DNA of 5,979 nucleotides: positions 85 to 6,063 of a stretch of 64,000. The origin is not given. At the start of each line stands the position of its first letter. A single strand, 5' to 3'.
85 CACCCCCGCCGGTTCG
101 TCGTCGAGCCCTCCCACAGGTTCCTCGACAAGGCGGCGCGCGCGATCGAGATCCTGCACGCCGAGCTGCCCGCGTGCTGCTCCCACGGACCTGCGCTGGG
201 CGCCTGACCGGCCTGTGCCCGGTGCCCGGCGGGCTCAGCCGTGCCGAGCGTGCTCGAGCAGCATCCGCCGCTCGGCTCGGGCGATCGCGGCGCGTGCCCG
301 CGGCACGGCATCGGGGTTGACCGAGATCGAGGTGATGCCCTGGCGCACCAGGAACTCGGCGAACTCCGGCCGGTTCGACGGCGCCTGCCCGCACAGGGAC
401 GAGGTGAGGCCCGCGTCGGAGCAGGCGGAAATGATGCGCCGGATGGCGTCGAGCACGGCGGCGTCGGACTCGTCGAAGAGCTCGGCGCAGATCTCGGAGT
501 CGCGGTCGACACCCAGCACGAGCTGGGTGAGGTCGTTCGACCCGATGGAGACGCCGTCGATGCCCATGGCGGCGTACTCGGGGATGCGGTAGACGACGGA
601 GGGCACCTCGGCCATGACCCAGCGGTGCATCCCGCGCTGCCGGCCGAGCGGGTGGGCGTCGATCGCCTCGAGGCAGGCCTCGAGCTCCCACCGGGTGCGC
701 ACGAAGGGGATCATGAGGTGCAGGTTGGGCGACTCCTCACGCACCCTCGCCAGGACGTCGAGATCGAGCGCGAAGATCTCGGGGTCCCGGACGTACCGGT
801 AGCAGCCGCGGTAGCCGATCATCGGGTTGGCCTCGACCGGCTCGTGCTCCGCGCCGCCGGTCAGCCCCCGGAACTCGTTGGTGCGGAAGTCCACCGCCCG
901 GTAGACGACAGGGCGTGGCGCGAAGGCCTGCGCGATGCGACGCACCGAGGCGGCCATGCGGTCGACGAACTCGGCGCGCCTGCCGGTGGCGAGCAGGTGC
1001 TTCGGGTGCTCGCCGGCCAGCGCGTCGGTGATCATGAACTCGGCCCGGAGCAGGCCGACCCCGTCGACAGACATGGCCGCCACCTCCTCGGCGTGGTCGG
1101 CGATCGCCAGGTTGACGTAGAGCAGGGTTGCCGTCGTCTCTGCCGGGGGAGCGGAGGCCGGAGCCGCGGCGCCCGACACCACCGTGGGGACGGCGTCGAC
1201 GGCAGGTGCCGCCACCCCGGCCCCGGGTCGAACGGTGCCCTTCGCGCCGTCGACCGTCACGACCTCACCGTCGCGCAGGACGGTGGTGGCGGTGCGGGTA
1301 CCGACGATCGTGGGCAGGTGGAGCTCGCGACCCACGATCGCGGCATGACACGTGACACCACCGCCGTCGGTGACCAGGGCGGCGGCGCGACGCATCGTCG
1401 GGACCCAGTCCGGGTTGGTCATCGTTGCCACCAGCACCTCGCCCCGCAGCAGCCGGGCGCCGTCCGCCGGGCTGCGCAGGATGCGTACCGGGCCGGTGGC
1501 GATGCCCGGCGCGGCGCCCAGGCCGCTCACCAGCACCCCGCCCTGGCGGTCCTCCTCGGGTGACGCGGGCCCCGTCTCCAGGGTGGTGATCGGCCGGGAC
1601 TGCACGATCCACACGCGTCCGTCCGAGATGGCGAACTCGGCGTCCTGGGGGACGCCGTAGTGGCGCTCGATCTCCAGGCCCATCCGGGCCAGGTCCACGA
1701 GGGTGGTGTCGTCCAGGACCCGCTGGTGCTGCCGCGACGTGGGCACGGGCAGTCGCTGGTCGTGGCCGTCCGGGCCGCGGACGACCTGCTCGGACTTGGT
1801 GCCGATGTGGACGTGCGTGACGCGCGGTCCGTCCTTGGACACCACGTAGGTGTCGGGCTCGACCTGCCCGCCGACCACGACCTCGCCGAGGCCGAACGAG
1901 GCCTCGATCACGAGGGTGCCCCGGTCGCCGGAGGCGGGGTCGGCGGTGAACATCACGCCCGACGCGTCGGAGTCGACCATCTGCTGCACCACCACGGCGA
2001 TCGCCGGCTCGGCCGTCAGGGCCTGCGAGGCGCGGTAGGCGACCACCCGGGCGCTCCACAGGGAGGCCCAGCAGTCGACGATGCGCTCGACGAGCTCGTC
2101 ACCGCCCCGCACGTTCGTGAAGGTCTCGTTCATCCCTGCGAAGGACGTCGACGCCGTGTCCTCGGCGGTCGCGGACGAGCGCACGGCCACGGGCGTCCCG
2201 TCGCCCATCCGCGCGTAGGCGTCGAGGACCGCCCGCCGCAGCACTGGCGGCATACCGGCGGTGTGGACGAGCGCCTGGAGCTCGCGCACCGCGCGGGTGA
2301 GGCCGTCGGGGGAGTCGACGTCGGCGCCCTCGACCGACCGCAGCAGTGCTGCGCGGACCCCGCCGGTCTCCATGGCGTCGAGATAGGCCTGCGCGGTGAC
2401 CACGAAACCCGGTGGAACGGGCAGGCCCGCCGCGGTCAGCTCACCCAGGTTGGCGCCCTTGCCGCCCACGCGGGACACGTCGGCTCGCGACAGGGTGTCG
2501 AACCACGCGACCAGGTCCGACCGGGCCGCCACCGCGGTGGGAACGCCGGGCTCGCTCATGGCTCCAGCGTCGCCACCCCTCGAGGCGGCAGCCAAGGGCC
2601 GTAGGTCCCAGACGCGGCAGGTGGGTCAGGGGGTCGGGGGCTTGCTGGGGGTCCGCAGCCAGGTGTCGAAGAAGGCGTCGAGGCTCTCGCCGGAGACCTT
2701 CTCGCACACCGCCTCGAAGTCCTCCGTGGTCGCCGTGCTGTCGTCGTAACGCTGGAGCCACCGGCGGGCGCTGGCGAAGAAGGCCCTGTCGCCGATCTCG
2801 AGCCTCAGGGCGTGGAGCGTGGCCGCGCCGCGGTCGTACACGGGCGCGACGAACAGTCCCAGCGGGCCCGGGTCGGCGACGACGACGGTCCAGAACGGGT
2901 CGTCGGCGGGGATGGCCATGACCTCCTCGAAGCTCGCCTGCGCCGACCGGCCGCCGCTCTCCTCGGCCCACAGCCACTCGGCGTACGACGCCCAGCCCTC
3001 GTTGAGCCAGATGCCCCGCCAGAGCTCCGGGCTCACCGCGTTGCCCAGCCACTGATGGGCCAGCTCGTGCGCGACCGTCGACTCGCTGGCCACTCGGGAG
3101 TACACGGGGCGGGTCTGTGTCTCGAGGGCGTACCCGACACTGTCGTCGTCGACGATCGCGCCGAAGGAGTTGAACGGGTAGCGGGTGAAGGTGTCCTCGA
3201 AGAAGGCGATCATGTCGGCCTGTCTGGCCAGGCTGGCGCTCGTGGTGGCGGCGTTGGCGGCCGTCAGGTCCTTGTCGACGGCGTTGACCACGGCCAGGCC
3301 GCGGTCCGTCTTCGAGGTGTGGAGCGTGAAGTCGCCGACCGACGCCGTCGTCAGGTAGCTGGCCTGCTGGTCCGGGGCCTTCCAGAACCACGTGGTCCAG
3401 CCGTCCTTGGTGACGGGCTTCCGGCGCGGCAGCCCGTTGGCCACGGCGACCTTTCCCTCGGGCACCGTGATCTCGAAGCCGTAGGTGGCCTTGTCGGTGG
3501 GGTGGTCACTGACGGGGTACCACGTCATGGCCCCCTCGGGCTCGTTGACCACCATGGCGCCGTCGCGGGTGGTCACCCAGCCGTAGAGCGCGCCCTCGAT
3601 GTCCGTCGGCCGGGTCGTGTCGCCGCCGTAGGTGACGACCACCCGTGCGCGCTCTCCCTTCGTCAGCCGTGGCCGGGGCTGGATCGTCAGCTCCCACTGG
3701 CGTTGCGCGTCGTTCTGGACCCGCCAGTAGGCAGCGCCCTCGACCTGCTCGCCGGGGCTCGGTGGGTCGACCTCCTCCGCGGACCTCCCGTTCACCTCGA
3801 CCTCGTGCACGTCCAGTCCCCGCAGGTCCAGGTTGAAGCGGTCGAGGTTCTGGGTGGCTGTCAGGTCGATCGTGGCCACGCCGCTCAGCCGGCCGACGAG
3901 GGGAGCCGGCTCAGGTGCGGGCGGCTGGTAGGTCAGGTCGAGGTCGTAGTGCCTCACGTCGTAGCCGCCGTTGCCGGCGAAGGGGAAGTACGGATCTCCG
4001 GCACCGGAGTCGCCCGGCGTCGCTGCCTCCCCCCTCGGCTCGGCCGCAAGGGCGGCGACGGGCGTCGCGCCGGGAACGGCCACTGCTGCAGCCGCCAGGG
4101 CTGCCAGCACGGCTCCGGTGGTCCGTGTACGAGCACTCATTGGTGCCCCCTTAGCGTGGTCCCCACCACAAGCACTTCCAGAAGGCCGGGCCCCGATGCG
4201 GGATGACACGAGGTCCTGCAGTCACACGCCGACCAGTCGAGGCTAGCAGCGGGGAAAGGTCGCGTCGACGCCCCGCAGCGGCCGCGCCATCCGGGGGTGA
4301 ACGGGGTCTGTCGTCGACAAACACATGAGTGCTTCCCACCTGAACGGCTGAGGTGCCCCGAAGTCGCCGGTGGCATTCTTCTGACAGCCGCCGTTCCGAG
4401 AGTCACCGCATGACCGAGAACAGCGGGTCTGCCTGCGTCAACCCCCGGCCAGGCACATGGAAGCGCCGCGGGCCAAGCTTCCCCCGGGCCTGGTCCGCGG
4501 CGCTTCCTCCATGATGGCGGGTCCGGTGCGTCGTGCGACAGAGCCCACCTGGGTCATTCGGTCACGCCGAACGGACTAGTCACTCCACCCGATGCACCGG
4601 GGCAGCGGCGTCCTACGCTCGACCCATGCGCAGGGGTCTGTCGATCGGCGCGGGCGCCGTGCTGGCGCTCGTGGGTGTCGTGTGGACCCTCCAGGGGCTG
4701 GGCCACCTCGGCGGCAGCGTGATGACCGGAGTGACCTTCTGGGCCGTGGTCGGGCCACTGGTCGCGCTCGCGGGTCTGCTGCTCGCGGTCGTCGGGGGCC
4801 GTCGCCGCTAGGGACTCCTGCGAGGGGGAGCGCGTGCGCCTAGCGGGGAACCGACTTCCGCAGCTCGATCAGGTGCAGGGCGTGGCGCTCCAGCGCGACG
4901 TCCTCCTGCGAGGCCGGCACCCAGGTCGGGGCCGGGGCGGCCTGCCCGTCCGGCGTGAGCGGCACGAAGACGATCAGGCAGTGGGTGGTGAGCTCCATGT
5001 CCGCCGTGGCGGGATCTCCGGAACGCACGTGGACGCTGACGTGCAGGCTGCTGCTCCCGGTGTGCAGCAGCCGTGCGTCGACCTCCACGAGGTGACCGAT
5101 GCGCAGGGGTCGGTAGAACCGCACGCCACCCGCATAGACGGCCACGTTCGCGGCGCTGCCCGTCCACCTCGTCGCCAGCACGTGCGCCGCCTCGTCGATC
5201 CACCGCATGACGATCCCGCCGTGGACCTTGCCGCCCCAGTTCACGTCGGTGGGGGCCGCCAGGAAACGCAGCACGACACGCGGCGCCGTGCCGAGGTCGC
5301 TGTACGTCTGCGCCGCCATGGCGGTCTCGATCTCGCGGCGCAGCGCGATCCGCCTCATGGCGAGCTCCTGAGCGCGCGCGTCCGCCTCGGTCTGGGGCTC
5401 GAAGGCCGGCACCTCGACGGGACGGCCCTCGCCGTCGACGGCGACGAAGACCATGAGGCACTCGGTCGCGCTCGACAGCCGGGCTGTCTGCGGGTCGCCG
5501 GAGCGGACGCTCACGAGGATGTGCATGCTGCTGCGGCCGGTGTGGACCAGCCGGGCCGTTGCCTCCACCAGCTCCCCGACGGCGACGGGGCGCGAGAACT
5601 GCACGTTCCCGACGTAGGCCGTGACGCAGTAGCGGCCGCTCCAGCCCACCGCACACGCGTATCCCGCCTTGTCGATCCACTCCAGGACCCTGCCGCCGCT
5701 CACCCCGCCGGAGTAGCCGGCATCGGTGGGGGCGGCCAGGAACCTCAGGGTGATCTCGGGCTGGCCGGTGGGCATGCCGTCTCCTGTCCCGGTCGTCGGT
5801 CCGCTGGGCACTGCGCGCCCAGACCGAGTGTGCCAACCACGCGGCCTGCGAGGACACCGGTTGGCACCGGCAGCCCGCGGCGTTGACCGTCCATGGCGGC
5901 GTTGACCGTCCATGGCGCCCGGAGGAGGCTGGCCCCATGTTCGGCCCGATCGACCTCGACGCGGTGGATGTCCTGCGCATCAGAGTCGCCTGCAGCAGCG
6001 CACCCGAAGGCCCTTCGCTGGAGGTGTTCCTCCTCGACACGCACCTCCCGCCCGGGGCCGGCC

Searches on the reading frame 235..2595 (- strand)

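Call 56: search_protein_families(library=pfam, proteins=[window:235-2595:-], max_evalue=0.0001)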
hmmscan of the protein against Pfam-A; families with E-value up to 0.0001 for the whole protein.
window:235-2595:- (786 aa): 3 families
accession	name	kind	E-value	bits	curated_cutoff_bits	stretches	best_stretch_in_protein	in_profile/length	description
PF01326.24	PPDK_N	-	3.6e-96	322.7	27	1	41-346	2-319/328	Pyruvate phosphate dikinase, AMP/ATP-binding domain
PF02896.24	PEP-utilizers_C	-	2.4e-63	214.5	22.8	1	482-775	12-292/293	PEP-utilising enzyme, PEP-binding domain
PF00391.29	PEP-utilizers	-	4.1e-25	87.6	23.1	1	385-453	4-72/72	PEP-utilising enzyme, mobile domain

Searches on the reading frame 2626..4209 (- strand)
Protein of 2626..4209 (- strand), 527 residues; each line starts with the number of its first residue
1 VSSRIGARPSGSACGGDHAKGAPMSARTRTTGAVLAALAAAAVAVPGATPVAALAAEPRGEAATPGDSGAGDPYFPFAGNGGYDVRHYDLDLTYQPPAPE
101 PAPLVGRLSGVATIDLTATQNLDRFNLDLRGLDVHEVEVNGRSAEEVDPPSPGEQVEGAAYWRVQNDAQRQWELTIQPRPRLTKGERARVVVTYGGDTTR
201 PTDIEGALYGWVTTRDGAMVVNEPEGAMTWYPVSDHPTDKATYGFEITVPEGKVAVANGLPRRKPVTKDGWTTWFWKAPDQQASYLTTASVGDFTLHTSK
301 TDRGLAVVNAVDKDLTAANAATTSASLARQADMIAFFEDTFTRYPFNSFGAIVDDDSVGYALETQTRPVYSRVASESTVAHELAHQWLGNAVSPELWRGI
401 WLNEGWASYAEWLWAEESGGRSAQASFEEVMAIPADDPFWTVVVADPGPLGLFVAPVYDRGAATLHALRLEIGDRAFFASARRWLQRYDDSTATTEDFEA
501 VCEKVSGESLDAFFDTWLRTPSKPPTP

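Call 31: search_protein_families(library=pfam, proteins=[window:2626-4209:-], max_evalue=0.001)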
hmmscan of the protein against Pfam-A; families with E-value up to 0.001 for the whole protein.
window:2626-4209:- (527 aa): 2 families
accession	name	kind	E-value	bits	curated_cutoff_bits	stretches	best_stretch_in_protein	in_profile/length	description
PF01433.26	Peptidase_M1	-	2.3e-25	89.9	27.7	1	364-517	56-218/218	Peptidase family M1 domain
PF17900.6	Peptidase_M1_N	-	1.9e-10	41.6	25.8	1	87-286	4-186/186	Peptidase M1 N-terminal domain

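Call 52: search_protein_families(library=ncbifam, proteins=[window:2626-4209:-], max_evalue=0.001)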
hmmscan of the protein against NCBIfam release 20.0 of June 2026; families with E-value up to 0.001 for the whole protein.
window:2626-4209:- (527 aa): 3 families
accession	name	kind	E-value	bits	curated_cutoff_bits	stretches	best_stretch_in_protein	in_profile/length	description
TIGR02412.1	pepN_strep_liv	equivalog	2.3e-22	79.2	591.2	1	223-521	125-442/832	aminopeptidase N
TIGR02411.1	leuko_A4_hydro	equivalog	7e-15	54.7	761.7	1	230-501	138-416/600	leukotriene-A(4) hydrolase/aminopeptidase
TIGR02414.1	pepN_proteo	equivalog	1.9e-11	42.9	718.2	1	366-518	278-434/868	aminopeptidase N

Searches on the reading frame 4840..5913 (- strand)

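Call 31: search_protein_families(library=pfam, proteins=[window:4840-5913:-], max_evalue=0.001)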
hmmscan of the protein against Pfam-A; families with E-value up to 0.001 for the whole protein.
window:4840-5913:- (357 aa): 3 families
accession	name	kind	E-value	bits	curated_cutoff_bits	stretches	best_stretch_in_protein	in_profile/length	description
PF03061.28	4HBT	-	7.8e-32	109.9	20.6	2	69-143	2-77/79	Thioesterase superfamily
PF13279.12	4HBT_2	-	1.9e-11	44.9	25.5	2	103-170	52-116/122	Thioesterase-like superfamily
PF13622.12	4HBT_3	-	4.6e-08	33.6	24.3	0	225-304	4-74/83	Acyl-CoA thioesterase N-terminal domain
